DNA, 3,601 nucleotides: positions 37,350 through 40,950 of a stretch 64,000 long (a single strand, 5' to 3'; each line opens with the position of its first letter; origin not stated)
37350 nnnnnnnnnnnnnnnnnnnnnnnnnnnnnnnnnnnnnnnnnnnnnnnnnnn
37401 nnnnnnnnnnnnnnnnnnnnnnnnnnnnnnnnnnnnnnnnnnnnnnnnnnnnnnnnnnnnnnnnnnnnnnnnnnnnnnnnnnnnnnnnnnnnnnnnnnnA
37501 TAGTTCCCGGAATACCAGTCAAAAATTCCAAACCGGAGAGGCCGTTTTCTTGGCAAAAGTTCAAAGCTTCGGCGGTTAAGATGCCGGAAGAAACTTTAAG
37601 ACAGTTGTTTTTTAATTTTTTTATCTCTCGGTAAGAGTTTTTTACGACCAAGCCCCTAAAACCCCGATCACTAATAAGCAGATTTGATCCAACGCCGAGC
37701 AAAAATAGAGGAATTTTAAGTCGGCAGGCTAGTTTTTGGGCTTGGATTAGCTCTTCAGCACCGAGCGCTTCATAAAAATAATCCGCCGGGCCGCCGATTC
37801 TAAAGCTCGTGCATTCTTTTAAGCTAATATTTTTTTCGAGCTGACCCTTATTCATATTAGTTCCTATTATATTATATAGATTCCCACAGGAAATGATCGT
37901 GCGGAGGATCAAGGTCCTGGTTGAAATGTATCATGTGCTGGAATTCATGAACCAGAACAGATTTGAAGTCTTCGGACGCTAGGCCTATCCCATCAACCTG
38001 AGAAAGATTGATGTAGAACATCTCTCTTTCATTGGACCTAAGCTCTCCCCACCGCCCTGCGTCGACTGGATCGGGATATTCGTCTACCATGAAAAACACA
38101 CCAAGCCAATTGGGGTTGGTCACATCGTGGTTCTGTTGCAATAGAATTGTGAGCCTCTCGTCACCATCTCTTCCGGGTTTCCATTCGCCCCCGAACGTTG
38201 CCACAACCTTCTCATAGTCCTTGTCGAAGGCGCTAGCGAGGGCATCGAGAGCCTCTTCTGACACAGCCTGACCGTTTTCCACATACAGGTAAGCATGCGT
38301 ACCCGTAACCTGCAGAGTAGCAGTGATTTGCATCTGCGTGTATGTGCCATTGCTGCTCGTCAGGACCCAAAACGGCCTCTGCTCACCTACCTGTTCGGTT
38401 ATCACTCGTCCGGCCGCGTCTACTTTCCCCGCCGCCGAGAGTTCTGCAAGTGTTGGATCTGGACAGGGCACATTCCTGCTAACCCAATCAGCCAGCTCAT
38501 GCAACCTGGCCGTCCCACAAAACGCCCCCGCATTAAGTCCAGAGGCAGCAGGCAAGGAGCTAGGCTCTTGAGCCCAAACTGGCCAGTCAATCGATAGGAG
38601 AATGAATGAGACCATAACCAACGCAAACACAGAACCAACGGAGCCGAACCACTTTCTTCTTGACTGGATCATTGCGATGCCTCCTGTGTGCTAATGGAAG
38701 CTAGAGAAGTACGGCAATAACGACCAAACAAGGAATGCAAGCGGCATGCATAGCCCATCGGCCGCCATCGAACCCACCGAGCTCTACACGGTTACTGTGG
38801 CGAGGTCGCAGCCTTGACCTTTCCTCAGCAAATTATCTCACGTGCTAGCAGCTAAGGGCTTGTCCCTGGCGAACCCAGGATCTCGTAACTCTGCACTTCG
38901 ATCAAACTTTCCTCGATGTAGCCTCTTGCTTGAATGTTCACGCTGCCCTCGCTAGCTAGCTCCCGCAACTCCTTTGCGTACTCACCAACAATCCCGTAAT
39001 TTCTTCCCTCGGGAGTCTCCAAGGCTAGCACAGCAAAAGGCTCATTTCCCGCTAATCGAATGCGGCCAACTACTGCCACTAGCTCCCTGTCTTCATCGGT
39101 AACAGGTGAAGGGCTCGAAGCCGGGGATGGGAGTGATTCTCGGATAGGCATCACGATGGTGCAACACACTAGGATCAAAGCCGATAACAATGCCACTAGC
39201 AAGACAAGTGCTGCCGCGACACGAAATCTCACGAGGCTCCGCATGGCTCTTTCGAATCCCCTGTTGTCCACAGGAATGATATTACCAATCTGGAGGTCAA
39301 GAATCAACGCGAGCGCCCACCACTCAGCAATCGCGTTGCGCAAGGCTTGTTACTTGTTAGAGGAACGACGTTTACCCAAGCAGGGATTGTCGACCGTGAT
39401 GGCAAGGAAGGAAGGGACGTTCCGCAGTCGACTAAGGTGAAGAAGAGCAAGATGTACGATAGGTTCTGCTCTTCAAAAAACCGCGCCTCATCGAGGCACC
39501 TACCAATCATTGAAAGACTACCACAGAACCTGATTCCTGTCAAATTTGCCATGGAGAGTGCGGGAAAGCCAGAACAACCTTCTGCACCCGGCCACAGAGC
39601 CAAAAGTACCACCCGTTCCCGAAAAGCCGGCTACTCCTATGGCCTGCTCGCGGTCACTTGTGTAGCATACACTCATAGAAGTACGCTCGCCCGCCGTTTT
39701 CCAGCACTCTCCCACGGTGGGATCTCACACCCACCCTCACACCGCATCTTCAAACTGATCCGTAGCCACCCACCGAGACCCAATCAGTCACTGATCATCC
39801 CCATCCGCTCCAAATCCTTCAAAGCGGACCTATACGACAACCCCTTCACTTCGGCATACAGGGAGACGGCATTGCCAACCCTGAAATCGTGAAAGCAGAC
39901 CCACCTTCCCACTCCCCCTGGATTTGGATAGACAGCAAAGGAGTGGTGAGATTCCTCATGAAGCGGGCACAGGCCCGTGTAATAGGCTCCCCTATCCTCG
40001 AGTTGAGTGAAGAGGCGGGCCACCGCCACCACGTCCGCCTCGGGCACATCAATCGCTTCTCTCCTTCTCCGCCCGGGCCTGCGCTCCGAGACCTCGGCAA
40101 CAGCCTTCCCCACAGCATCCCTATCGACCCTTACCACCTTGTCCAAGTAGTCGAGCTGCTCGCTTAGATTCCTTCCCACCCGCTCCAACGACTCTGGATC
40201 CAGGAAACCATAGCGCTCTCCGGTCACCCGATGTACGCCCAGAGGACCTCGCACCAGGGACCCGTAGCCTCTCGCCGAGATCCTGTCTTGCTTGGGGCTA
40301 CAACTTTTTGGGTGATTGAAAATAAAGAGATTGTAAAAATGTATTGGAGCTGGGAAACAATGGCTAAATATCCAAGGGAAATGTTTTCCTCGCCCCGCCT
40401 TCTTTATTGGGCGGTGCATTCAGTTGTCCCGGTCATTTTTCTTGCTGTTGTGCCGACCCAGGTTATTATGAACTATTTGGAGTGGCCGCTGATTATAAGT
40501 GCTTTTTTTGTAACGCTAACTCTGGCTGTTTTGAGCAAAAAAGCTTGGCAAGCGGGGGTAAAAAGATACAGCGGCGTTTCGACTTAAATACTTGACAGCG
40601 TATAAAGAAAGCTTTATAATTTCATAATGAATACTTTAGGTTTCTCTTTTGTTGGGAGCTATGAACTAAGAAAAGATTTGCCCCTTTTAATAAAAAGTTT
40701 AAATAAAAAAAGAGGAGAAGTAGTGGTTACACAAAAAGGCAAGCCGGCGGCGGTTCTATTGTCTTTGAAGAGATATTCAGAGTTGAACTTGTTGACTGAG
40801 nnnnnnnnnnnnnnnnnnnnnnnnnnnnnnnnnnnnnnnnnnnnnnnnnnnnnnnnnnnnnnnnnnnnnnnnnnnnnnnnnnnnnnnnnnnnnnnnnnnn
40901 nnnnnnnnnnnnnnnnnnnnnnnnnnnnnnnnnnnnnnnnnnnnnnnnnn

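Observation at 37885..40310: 2.4-kb GC-rich foreign island carrying truncated metalloprotease and primase zinc-finger genes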

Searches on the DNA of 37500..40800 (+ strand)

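Call 7: search_rna_families(source=window, start=37500, end=40800, threshold=evalue, max_evalue=10)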
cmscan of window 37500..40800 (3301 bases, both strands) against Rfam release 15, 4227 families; matches with E-value up to 10: 3.
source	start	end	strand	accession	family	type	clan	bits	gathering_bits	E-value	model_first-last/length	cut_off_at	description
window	39937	40122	-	RF01947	KCNQ1OT1_2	Gene; lncRNA;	-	20.6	80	3.2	1-196/196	no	KCNQ1 overlapping transcript 1 conserved region 2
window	38347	38400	-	RF02276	Hammerhead_II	Gene; ribozyme;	CL00010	17.1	37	5.8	1-66/66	no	Hammerhead ribozyme (type II)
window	39433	39475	+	RF00323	snoR79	Gene; snRNA; snoRNA; CD-box;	-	16.9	80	8.8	1-65/65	no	Small nucleolar RNA R79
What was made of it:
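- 39344..39783 (-): Non-coding spacer of donor composition, with a terminator-like hairpin plus T-run at 39499-39483. No Rfam hit (call 7).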

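Call 70: search_dna_similar(query=window:37884-40305:+, collection=plasmids, mode=distant, max_rows=8)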
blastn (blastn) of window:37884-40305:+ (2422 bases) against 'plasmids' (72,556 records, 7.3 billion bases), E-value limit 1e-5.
No match.

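Call 71: search_dna_similar(query=window:37884-40305:+, collection=phages, mode=distant, max_rows=8)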
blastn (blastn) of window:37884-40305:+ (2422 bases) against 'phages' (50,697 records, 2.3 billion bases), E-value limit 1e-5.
No match.
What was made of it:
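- There is no DNA match to phages or plasmids (calls 70, 71).
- Tried and rejected: No match (calls 70, 71).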

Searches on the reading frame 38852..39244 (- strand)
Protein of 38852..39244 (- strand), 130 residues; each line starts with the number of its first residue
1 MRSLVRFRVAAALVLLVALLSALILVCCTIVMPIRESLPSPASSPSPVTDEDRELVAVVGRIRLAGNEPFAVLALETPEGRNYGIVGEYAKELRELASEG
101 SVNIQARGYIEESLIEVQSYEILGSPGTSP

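Call 46: find_related_loci(query=window:38852-39244:-, collection=metagenome_contigs, flank=6000)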
Query window:38852-39244:- (130 aa) in metagenome_contigs; peptide patterns used: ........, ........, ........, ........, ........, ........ (x = any residue, [..] = any of these).
453 stretches matched a pattern, but none encodes a relative of the query by tblastn (E <= 1e-3).

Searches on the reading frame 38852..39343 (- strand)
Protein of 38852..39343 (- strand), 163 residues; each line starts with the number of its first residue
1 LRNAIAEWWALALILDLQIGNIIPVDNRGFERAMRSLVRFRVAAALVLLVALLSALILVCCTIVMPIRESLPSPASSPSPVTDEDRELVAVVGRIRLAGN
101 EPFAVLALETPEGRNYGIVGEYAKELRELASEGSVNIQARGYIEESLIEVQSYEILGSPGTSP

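Call 8: search_protein_families(library=pfam, proteins=[window:38852-39343:-], max_evalue=1)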
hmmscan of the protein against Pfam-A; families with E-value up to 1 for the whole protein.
window:38852-39343:- (163 aa): 0 families

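Call 9: search_protein_families(library=phrogs, proteins=[window:38852-39343:-], max_evalue=1)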
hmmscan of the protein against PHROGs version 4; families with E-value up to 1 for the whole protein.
window:38852-39343:- (163 aa): 0 families

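Call 11: find_encoding_contigs(protein=window:38852-39343:-, flank=10000, max_places=10)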
Protein window:38852-39343:- (163 aa): no gene with exactly this product is on record in the collection.

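Call 37: search_protein_families(library=padloc, proteins=[window:38852-39343:-], max_evalue=0.01)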
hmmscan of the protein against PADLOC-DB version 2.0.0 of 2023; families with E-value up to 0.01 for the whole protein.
window:38852-39343:- (163 aa): 0 families

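Call 54: search_protein_families(library=ncbifam, proteins=[window:38852-39343:-], max_evalue=0.01)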
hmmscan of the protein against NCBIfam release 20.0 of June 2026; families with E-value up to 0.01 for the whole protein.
window:38852-39343:- (163 aa): 0 families
